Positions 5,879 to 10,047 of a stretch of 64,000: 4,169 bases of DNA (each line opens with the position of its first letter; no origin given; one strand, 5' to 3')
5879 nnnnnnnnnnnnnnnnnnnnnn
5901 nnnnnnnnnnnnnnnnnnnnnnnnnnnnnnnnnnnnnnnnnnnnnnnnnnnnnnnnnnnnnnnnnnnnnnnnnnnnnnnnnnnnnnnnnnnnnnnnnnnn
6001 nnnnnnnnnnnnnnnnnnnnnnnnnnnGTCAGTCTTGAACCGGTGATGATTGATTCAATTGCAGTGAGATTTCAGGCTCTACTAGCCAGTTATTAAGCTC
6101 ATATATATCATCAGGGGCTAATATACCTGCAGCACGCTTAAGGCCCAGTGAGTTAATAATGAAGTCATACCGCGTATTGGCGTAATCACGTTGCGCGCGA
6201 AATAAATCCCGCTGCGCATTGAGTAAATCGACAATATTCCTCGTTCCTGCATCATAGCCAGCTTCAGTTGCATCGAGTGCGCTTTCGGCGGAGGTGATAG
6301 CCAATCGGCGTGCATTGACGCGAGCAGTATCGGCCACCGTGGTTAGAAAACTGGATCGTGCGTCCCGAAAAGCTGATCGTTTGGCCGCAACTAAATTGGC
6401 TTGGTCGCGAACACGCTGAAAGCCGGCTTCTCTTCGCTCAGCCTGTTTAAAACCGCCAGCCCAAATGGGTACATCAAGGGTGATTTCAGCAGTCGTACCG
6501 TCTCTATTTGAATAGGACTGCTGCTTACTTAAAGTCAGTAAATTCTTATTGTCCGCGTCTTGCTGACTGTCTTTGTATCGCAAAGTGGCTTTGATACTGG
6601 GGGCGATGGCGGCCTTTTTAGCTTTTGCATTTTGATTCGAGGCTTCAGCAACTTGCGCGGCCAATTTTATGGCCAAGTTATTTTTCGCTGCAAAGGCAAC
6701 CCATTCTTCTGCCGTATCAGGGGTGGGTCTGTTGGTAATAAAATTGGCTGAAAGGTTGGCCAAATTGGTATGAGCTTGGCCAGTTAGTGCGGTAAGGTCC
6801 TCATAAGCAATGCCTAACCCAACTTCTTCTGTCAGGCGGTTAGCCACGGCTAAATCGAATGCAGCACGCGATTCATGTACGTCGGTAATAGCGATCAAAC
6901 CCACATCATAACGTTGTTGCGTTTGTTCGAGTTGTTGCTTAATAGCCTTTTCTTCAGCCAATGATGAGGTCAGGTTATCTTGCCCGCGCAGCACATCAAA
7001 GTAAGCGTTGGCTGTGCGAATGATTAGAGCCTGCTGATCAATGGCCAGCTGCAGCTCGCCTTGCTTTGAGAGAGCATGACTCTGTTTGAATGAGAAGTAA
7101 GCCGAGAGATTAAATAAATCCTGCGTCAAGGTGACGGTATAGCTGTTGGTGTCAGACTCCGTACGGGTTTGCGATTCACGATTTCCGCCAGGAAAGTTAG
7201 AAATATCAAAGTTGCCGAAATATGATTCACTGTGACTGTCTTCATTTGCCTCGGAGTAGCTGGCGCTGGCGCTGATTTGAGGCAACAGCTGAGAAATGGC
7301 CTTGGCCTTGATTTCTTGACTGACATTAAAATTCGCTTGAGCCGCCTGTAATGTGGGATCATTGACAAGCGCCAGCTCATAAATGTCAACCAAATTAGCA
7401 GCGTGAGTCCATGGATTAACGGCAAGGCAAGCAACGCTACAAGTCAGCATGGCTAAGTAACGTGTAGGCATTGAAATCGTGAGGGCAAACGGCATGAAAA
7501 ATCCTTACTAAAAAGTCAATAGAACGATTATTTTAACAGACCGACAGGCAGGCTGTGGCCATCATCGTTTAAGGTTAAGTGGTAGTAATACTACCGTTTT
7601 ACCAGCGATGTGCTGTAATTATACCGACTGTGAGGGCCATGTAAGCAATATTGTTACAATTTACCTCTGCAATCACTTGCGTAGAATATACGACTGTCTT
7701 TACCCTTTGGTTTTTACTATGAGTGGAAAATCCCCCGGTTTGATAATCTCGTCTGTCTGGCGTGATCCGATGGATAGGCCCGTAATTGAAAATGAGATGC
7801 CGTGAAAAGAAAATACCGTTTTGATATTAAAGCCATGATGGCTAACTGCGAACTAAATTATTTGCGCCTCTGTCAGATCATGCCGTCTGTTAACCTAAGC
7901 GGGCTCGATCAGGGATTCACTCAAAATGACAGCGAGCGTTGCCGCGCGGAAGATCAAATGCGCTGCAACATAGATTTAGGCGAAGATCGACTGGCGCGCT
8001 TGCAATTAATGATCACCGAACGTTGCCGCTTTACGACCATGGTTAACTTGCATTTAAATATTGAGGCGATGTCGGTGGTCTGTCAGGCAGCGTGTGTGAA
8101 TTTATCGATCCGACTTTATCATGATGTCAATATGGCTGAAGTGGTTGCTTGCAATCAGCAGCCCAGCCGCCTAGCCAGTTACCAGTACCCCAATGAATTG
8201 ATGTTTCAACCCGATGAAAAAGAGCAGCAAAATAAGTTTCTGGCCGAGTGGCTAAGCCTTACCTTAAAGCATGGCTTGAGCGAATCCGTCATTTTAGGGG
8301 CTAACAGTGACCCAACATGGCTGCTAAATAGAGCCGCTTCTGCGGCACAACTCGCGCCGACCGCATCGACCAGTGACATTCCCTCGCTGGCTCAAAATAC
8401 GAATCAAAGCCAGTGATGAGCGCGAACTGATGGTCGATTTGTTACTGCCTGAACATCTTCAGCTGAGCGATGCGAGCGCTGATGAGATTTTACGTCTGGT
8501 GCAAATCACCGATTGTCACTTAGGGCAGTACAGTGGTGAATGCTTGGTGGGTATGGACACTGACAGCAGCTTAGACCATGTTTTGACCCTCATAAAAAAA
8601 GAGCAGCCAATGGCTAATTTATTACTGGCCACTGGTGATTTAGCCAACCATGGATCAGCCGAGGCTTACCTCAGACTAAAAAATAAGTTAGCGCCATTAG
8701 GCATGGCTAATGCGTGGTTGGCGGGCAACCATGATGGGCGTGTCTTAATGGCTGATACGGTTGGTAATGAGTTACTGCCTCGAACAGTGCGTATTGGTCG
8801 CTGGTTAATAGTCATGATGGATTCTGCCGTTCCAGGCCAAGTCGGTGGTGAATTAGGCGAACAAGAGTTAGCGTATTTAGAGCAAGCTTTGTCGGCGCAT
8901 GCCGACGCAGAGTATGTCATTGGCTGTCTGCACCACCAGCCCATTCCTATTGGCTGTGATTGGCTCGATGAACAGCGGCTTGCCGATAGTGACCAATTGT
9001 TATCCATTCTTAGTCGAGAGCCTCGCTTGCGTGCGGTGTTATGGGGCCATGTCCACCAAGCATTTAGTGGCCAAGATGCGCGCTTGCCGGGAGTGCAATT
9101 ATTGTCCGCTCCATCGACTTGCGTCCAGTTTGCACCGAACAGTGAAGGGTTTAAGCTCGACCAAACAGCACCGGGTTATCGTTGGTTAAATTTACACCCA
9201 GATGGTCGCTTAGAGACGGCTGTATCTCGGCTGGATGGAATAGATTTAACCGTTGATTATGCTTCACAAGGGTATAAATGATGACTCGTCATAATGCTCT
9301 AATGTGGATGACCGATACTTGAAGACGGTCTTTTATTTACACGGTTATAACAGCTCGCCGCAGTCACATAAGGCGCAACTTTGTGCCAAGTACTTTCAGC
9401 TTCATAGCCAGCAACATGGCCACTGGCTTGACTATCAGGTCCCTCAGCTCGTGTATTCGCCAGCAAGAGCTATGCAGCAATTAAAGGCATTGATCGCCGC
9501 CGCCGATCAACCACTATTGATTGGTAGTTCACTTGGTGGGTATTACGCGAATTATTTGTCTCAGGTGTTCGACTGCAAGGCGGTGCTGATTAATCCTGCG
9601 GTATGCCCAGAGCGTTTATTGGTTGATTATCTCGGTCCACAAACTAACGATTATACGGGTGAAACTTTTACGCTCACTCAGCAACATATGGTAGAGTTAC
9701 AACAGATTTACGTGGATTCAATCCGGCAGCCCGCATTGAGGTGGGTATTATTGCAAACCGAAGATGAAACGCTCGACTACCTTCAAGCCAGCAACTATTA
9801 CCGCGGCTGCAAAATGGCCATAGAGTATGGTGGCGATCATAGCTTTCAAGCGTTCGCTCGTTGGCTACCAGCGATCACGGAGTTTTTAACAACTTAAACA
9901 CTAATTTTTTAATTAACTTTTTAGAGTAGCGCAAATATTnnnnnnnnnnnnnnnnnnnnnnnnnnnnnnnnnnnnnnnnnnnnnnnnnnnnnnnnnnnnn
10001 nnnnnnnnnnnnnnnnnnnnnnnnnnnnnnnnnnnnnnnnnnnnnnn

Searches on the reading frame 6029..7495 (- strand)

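Call 59: search_protein_families(library=pfam, proteins=[window:6029-7495:-], max_evalue=0.00001)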
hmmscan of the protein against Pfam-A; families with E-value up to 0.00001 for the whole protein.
window:6029-7495:- (488 aa): 1 family
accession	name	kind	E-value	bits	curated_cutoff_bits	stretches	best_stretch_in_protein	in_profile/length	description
PF02321.23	OEP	-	1.6e-50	172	22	2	37-239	3-187/187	Outer membrane efflux protein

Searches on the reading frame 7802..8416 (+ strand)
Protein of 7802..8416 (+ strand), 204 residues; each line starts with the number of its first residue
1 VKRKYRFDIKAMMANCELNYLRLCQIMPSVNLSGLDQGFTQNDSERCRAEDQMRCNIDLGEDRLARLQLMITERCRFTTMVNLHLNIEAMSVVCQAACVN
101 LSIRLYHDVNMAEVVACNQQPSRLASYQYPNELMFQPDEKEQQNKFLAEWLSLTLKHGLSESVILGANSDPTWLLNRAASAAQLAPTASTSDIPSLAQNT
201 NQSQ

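Call 102: search_protein_families(library=pfam, proteins=[window:7802-8416:+], max_evalue=0.00001)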
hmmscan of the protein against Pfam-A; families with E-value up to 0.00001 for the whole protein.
window:7802-8416:+ (204 aa): 1 family
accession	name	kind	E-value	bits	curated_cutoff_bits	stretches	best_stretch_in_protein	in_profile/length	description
PF06853.17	DUF1249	-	1.4e-26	93.1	25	1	53-159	12-115/116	Protein of unknown function (DUF1249)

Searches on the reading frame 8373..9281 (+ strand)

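Call 102: search_protein_families(library=pfam, proteins=[window:8373-9281:+], max_evalue=0.00001)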
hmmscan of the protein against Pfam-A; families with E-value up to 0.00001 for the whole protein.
window:8373-9281:+ (302 aa): 1 family
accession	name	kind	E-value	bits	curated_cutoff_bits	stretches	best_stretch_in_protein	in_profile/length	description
PF00149.33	Metallophos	-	8e-13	49.7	21.5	1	40-229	1-190/191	Calcineurin-like phosphoesterase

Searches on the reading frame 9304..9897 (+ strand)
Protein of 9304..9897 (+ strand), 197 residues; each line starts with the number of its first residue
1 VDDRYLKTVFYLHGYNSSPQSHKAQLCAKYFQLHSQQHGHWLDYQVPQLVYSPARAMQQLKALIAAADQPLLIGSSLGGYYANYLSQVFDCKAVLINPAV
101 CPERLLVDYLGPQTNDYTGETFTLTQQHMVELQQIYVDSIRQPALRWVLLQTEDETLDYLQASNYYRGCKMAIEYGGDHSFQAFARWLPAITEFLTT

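Call 102: search_protein_families(library=pfam, proteins=[window:9304-9897:+], max_evalue=0.00001)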
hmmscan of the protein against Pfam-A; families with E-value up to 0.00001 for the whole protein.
window:9304-9897:+ (197 aa): 1 family
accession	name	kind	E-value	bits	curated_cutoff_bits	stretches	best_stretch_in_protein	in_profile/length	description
PF05728.18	UPF0227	-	3.9e-54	183.8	21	1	9-195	2-186/187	Uncharacterised protein family (UPF0227)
